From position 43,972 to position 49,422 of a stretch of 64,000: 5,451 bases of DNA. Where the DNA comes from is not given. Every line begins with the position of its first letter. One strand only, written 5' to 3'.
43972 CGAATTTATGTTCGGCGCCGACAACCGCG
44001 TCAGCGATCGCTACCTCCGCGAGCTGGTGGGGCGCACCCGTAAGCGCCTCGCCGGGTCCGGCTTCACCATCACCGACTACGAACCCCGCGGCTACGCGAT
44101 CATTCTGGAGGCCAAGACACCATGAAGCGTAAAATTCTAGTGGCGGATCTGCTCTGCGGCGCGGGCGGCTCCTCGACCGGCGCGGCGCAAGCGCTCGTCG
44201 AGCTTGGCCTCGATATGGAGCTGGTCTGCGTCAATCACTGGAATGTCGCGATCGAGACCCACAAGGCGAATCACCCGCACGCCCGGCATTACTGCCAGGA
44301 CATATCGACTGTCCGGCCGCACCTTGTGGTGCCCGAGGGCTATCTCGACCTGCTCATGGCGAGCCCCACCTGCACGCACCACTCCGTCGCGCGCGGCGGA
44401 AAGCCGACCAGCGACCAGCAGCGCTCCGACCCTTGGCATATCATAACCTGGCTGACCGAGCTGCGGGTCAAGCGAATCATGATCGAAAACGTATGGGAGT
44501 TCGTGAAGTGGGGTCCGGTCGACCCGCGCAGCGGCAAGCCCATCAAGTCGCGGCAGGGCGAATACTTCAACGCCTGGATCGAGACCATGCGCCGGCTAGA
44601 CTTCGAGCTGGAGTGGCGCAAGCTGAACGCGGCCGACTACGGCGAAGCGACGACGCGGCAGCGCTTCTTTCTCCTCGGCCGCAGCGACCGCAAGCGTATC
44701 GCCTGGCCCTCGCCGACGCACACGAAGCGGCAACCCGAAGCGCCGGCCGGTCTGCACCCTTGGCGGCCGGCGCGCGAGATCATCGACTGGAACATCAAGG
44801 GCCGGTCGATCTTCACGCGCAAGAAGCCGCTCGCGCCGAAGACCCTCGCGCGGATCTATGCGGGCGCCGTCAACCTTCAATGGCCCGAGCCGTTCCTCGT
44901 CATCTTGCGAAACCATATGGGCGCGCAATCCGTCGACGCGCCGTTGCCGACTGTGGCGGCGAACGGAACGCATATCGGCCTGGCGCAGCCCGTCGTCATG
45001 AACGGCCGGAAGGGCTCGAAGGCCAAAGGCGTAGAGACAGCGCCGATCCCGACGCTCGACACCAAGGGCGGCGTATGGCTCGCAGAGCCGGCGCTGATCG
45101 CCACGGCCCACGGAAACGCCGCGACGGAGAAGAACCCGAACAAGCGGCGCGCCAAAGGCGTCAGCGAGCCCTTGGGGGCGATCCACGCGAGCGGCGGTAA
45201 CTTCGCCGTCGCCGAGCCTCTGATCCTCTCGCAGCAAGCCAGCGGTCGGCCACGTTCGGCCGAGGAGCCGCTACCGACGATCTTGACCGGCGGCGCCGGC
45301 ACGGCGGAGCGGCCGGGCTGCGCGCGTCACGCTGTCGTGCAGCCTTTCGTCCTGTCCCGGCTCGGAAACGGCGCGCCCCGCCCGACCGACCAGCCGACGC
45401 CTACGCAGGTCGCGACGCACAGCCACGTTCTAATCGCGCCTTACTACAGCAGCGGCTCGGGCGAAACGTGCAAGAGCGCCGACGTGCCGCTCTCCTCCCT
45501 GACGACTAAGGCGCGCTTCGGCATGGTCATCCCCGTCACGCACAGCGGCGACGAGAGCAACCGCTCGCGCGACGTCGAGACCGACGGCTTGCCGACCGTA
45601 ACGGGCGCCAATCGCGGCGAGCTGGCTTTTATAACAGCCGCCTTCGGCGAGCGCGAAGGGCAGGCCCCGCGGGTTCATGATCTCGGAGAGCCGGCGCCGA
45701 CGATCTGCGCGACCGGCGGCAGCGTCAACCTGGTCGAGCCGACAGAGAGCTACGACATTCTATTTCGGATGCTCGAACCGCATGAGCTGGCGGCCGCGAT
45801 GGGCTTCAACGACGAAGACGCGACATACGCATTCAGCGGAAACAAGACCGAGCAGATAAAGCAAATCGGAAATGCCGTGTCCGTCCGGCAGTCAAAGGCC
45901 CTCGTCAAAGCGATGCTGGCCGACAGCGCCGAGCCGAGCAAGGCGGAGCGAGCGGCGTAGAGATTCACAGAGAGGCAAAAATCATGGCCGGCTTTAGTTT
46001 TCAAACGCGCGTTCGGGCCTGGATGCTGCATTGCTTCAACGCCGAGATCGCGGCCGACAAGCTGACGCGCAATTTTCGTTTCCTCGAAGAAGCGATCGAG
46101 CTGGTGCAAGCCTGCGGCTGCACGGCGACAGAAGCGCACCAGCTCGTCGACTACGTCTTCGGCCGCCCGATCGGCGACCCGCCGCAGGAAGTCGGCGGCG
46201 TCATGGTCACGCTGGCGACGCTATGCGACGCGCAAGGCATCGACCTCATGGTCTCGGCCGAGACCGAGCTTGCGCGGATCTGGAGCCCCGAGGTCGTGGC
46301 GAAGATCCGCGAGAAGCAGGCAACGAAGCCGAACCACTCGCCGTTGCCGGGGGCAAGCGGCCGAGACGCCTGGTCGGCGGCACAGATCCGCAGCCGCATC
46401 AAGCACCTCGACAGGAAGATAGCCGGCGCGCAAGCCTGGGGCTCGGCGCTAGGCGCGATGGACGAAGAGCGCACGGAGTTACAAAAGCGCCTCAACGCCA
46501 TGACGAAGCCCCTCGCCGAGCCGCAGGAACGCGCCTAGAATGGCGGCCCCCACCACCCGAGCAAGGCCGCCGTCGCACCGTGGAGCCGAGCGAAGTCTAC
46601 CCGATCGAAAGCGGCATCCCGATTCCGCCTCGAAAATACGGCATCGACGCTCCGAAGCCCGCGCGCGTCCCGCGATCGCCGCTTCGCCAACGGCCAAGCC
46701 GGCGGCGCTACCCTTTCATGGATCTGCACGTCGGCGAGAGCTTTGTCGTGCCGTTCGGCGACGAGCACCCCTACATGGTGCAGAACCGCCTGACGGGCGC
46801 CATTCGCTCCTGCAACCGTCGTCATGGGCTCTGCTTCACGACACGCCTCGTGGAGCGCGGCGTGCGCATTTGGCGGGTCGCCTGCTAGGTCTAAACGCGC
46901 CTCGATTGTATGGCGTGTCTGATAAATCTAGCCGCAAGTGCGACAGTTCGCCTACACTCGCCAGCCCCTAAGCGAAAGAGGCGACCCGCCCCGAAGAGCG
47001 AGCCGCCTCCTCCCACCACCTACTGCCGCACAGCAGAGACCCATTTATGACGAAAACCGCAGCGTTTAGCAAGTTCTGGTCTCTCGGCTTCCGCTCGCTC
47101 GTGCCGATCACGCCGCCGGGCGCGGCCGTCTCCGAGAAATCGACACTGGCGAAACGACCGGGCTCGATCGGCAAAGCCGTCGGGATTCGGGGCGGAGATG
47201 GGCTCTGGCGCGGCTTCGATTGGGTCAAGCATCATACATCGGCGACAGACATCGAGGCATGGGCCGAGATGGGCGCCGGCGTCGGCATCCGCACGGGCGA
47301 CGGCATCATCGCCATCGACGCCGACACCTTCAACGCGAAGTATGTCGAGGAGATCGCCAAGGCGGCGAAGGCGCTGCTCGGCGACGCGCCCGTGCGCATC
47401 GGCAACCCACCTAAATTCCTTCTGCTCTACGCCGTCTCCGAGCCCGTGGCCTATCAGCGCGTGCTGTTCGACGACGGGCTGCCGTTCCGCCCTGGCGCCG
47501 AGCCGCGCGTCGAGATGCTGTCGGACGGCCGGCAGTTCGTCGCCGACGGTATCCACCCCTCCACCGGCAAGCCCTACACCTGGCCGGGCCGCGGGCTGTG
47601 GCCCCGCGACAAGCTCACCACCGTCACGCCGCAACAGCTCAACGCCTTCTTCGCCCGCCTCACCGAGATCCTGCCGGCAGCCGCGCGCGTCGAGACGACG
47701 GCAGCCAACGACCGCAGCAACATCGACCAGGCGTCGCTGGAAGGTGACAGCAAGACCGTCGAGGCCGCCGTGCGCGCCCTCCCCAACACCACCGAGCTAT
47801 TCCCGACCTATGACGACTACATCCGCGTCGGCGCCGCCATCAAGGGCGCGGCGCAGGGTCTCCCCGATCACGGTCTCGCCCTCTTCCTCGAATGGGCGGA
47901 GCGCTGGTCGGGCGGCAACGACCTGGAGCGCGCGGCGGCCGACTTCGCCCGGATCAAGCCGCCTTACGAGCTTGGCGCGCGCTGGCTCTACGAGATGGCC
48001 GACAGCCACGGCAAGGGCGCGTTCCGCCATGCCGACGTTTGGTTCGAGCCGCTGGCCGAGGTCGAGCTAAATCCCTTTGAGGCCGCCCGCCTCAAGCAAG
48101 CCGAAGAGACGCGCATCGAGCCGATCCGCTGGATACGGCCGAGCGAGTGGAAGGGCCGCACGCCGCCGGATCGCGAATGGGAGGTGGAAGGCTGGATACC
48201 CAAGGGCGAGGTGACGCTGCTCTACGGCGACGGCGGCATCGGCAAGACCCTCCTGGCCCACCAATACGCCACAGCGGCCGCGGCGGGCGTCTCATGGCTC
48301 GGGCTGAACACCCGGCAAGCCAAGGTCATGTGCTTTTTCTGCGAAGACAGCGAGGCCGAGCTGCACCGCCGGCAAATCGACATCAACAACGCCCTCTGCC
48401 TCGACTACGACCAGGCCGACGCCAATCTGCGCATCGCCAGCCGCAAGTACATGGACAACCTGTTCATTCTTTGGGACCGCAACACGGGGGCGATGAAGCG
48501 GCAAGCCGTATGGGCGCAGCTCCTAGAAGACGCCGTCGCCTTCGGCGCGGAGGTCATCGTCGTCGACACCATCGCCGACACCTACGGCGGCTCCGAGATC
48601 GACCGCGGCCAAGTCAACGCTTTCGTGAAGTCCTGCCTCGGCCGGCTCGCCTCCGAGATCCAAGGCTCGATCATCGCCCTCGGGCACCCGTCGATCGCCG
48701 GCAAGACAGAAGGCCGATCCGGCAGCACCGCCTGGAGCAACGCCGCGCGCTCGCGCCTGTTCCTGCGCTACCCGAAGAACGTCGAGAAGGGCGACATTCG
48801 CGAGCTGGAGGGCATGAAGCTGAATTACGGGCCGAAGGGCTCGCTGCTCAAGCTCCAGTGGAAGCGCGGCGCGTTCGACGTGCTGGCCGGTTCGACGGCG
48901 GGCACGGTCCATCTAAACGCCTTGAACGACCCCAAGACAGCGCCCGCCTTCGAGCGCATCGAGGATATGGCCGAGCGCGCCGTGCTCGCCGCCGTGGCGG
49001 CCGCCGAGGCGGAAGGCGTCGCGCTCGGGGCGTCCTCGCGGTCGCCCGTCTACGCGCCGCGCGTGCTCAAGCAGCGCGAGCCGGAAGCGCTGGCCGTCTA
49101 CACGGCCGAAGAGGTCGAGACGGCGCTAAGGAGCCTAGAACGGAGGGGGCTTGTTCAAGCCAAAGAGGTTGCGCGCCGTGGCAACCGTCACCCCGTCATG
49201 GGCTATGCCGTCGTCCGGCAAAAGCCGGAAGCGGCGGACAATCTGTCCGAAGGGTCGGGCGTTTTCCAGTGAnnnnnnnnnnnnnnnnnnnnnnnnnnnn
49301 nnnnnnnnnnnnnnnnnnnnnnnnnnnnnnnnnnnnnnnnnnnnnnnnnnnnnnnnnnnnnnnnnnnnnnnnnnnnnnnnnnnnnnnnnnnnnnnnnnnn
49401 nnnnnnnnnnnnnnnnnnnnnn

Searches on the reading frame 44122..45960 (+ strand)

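Call 22: search_protein_families(library=pfam, proteins=[window:44122-45960:+], max_evalue=0.001)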
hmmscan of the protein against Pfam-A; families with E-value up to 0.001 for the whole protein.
window:44122-45960:+ (612 aa): 1 family
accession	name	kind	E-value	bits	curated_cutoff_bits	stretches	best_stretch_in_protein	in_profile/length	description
PF00145.23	DNA_methylase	-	6.1e-28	98.6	22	2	7-199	3-176/324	C-5 cytosine-specific DNA methylase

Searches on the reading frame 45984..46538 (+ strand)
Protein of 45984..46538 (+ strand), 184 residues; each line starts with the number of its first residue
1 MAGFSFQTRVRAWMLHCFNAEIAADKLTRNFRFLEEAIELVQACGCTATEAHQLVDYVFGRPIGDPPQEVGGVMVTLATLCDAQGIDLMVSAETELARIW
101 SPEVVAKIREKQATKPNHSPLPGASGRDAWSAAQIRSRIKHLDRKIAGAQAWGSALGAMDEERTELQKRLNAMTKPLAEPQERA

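Call 22: search_protein_families(library=pfam, proteins=[window:45984-46538:+], max_evalue=0.001)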
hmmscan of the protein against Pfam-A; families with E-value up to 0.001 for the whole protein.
window:45984-46538:+ (184 aa): 0 families

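Call 83: search_protein_families(library=phrogs, proteins=[window:45984-46538:+], max_evalue=0.001)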
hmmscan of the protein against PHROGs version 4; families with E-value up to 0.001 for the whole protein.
window:45984-46538:+ (184 aa): 2 families
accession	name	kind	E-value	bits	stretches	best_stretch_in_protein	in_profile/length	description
phrog_14118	-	unknown function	3.4e-61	208.6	1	4-131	166-293/371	-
phrog_8593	-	unknown function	1.1e-57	197.2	1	5-125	46-164/487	-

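Call 84: search_protein_families(library=pfam, proteins=[window:45984-46538:+], max_evalue=0.001)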
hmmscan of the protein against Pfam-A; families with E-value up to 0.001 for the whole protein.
window:45984-46538:+ (184 aa): 0 families

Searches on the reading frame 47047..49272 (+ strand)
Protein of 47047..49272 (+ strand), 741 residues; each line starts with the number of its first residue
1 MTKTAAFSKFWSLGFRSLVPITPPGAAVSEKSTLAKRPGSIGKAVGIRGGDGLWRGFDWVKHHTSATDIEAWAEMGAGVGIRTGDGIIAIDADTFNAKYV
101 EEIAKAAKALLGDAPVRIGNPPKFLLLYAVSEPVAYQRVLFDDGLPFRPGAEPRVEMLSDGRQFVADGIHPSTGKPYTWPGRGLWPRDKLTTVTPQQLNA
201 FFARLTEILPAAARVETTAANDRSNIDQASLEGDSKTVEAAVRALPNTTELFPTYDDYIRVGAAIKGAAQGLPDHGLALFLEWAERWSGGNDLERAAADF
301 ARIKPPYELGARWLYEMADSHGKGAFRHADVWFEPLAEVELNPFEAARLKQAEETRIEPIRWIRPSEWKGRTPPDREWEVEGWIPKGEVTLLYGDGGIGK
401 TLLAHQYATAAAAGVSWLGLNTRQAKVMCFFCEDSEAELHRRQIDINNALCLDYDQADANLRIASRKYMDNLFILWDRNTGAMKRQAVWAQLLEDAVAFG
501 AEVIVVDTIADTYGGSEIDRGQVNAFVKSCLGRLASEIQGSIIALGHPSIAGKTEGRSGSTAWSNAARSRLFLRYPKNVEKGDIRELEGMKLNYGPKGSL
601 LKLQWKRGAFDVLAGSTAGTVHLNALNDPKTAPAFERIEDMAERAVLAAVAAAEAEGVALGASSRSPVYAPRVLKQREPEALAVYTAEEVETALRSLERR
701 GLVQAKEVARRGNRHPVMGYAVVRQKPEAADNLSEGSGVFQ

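Call 9: search_protein_families(library=pfam, proteins=[window:47047-49272:+], max_evalue=0.01)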
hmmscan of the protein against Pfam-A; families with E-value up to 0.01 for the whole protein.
window:47047-49272:+ (741 aa): 5 families
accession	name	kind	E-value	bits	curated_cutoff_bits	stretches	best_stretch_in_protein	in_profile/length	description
PF13481.12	AAA_25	-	1.1e-30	107.1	27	1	370-549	16-191/195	AAA domain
PF09250.16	Prim-Pol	-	3.8e-06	27.9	22.8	1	59-180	26-146/158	Bifunctional DNA primase/polymerase, N-terminal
PF08707.16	PriCT_2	-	5.3e-06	27.2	22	1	241-318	4-77/77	Primase C terminal 2 (PriCT-2)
PF06745.19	ATPase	-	0.00073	19.4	26.6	1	381-412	13-44/231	KaiC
PF13191.12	AAA_16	-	0.0051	17.8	32.6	0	387-417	24-55/167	AAA ATPase domain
